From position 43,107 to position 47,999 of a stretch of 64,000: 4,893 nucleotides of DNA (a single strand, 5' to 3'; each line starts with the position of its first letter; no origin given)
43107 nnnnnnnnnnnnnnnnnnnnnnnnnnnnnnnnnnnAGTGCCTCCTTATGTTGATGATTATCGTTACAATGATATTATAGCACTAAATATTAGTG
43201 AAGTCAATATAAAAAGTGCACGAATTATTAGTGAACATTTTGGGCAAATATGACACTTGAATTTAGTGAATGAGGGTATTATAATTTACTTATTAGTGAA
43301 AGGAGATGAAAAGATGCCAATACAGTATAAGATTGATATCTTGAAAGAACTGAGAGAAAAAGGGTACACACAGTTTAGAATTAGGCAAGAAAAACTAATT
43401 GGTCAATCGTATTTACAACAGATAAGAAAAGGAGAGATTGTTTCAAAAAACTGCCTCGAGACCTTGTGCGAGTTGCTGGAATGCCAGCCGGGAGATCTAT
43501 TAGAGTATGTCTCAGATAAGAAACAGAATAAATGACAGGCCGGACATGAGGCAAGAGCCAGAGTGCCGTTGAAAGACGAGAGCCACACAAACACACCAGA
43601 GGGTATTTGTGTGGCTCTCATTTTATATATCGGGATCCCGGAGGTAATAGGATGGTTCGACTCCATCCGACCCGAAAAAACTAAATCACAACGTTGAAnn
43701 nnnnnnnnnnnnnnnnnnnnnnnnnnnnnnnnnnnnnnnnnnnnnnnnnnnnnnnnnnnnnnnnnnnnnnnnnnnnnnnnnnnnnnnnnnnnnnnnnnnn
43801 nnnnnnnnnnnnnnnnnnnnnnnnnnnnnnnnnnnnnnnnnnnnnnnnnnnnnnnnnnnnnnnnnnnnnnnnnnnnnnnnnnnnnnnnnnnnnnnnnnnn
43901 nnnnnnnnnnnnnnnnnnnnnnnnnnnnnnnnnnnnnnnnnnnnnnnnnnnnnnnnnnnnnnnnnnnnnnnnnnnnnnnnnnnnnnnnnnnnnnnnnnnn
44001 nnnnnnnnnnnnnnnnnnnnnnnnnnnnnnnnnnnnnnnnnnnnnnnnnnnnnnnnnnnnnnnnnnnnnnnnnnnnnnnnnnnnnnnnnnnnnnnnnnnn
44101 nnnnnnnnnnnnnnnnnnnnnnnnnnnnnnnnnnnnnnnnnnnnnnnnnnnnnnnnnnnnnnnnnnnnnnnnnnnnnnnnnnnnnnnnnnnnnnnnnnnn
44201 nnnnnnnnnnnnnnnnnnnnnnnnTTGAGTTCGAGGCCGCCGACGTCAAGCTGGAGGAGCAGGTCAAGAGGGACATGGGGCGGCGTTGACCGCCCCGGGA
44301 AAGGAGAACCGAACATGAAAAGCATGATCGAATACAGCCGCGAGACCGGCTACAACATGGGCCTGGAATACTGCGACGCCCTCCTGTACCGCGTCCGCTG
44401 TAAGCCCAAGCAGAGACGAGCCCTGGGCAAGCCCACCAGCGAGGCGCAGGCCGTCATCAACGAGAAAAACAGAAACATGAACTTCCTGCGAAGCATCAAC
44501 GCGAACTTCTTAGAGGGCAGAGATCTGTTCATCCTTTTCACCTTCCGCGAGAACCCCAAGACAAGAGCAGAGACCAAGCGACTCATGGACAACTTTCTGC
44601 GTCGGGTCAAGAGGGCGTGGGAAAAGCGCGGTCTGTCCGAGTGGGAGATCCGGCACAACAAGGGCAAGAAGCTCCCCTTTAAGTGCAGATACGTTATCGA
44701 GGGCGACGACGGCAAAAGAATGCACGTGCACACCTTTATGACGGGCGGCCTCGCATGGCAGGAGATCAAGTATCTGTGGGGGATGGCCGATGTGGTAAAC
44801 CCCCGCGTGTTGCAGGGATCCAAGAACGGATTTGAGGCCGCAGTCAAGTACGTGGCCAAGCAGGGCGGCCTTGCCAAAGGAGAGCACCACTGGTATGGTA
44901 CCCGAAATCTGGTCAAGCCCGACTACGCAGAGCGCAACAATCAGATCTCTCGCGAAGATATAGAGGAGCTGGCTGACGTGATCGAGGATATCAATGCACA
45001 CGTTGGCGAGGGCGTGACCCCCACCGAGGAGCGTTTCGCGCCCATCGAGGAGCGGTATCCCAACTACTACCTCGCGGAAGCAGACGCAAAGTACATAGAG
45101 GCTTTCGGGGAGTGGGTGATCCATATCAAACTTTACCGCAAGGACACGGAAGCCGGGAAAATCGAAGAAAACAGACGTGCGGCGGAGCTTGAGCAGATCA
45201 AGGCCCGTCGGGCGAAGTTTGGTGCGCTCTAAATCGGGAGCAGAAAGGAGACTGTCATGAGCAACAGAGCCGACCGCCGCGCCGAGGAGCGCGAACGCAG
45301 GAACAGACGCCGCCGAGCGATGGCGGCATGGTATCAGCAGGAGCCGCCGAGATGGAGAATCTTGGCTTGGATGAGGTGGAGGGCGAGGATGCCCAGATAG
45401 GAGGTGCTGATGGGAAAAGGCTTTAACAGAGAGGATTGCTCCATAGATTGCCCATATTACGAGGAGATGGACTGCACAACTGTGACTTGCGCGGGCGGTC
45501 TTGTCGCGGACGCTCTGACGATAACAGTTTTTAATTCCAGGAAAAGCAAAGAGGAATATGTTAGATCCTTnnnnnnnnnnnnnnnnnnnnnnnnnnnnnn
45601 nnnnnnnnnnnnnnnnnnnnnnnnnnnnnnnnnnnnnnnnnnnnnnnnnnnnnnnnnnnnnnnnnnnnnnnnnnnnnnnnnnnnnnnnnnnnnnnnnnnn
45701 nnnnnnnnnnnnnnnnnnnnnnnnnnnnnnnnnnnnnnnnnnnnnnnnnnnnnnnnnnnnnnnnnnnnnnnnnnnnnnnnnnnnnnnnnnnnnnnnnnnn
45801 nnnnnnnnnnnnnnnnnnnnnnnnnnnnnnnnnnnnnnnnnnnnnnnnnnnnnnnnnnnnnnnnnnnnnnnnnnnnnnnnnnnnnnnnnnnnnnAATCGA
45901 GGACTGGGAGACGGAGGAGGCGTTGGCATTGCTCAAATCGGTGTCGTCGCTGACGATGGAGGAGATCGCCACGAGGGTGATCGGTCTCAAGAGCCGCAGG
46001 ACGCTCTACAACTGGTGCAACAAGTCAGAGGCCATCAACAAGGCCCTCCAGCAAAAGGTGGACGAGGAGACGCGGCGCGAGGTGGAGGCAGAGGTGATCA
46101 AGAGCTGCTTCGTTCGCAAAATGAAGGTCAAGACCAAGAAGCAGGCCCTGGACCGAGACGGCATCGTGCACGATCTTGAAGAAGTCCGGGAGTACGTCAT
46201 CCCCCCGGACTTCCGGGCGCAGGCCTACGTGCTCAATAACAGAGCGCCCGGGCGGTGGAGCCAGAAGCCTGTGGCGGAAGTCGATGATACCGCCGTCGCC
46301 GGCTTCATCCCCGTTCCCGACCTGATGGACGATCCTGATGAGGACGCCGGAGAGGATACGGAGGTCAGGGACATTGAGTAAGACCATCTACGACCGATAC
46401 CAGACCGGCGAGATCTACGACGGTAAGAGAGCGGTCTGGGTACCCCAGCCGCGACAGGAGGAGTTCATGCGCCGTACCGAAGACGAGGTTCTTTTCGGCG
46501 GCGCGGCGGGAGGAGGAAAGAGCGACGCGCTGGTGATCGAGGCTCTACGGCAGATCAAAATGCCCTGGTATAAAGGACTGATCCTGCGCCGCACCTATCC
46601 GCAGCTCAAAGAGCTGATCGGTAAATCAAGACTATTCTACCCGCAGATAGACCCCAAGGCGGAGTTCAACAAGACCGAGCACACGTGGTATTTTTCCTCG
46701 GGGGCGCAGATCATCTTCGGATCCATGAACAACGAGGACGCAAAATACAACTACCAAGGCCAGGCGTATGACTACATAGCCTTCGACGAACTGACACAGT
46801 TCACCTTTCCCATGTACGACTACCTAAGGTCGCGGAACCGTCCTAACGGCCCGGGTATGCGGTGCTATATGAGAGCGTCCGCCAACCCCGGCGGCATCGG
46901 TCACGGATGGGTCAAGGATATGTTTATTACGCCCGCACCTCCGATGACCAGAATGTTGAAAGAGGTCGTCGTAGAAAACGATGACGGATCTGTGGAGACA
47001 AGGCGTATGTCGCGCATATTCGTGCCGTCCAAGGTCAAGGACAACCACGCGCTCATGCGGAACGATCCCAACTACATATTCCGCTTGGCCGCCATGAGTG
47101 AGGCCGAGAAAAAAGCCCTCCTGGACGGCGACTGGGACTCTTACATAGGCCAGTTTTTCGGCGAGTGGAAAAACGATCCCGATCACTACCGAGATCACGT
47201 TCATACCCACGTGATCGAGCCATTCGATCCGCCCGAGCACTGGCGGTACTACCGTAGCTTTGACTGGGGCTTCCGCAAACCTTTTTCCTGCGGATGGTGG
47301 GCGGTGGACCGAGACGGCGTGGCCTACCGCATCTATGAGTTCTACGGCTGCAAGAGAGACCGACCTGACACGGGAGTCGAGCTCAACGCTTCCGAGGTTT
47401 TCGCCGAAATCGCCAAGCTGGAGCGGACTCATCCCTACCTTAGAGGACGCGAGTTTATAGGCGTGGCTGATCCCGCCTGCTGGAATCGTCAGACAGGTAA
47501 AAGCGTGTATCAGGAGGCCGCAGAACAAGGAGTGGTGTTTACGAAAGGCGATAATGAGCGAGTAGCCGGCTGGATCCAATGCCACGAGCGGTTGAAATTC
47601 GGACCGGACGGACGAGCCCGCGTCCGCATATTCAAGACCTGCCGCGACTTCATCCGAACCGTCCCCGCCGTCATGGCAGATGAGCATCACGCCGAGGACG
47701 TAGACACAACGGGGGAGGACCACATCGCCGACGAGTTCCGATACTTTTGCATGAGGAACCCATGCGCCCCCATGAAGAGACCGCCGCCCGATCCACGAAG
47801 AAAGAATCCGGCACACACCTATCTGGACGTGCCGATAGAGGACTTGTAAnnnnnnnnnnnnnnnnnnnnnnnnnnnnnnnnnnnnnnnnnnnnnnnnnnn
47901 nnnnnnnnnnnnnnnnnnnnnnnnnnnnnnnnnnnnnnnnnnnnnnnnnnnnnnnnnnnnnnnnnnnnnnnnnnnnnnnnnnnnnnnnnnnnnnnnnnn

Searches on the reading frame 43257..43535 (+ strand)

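Call 95: search_protein_families(library=pfam, proteins=[window:43257-43535:+], max_evalue=0.001)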
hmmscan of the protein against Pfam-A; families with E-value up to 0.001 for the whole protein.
window:43257-43535:+ (92 aa): 1 family
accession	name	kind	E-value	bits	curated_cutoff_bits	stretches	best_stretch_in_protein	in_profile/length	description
PF13443.12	HTH_26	-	1.5e-09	38.4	22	1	30-87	4-63/63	Cro/C1-type HTH DNA-binding domain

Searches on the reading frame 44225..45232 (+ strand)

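Call 25: search_protein_families(library=phrogs, proteins=[window:44225-45232:+], max_evalue=0.00001)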
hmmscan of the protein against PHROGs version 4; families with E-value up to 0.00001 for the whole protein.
window:44225-45232:+ (335 aa): 1 family
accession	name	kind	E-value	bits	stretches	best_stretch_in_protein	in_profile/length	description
phrog_3584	-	DNA, RNA and nucleotide metabolism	4e-38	132.3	1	57-317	26-260/265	replication initiation protein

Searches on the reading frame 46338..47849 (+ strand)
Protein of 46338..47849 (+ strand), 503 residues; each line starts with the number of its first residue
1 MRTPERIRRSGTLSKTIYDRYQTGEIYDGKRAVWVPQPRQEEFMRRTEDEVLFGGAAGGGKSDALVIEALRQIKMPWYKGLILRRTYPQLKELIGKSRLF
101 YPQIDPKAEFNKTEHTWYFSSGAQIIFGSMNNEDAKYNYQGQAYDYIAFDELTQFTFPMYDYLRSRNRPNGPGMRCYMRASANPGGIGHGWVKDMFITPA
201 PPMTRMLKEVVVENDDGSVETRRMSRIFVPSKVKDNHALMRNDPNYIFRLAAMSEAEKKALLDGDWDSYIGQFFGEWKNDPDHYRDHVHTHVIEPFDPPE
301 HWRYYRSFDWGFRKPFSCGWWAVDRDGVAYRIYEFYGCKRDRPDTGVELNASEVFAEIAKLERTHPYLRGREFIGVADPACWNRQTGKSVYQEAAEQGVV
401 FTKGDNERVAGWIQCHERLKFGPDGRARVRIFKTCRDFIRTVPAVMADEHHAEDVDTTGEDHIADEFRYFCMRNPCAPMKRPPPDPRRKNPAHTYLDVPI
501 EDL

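Call 25: search_protein_families(library=phrogs, proteins=[window:46338-47849:+], max_evalue=0.00001)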
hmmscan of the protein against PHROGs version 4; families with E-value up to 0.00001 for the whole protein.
window:46338-47849:+ (503 aa): 3 families
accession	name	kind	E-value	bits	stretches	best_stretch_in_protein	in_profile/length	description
phrog_979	-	head and packaging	1.8e-60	206.4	1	23-271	141-411/642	terminase large subunit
phrog_2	-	head and packaging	1.3e-37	131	1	28-481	259-600/807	terminase large subunit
phrog_9526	-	head and packaging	4.8e-24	86.2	1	37-174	11-156/280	terminase large subunit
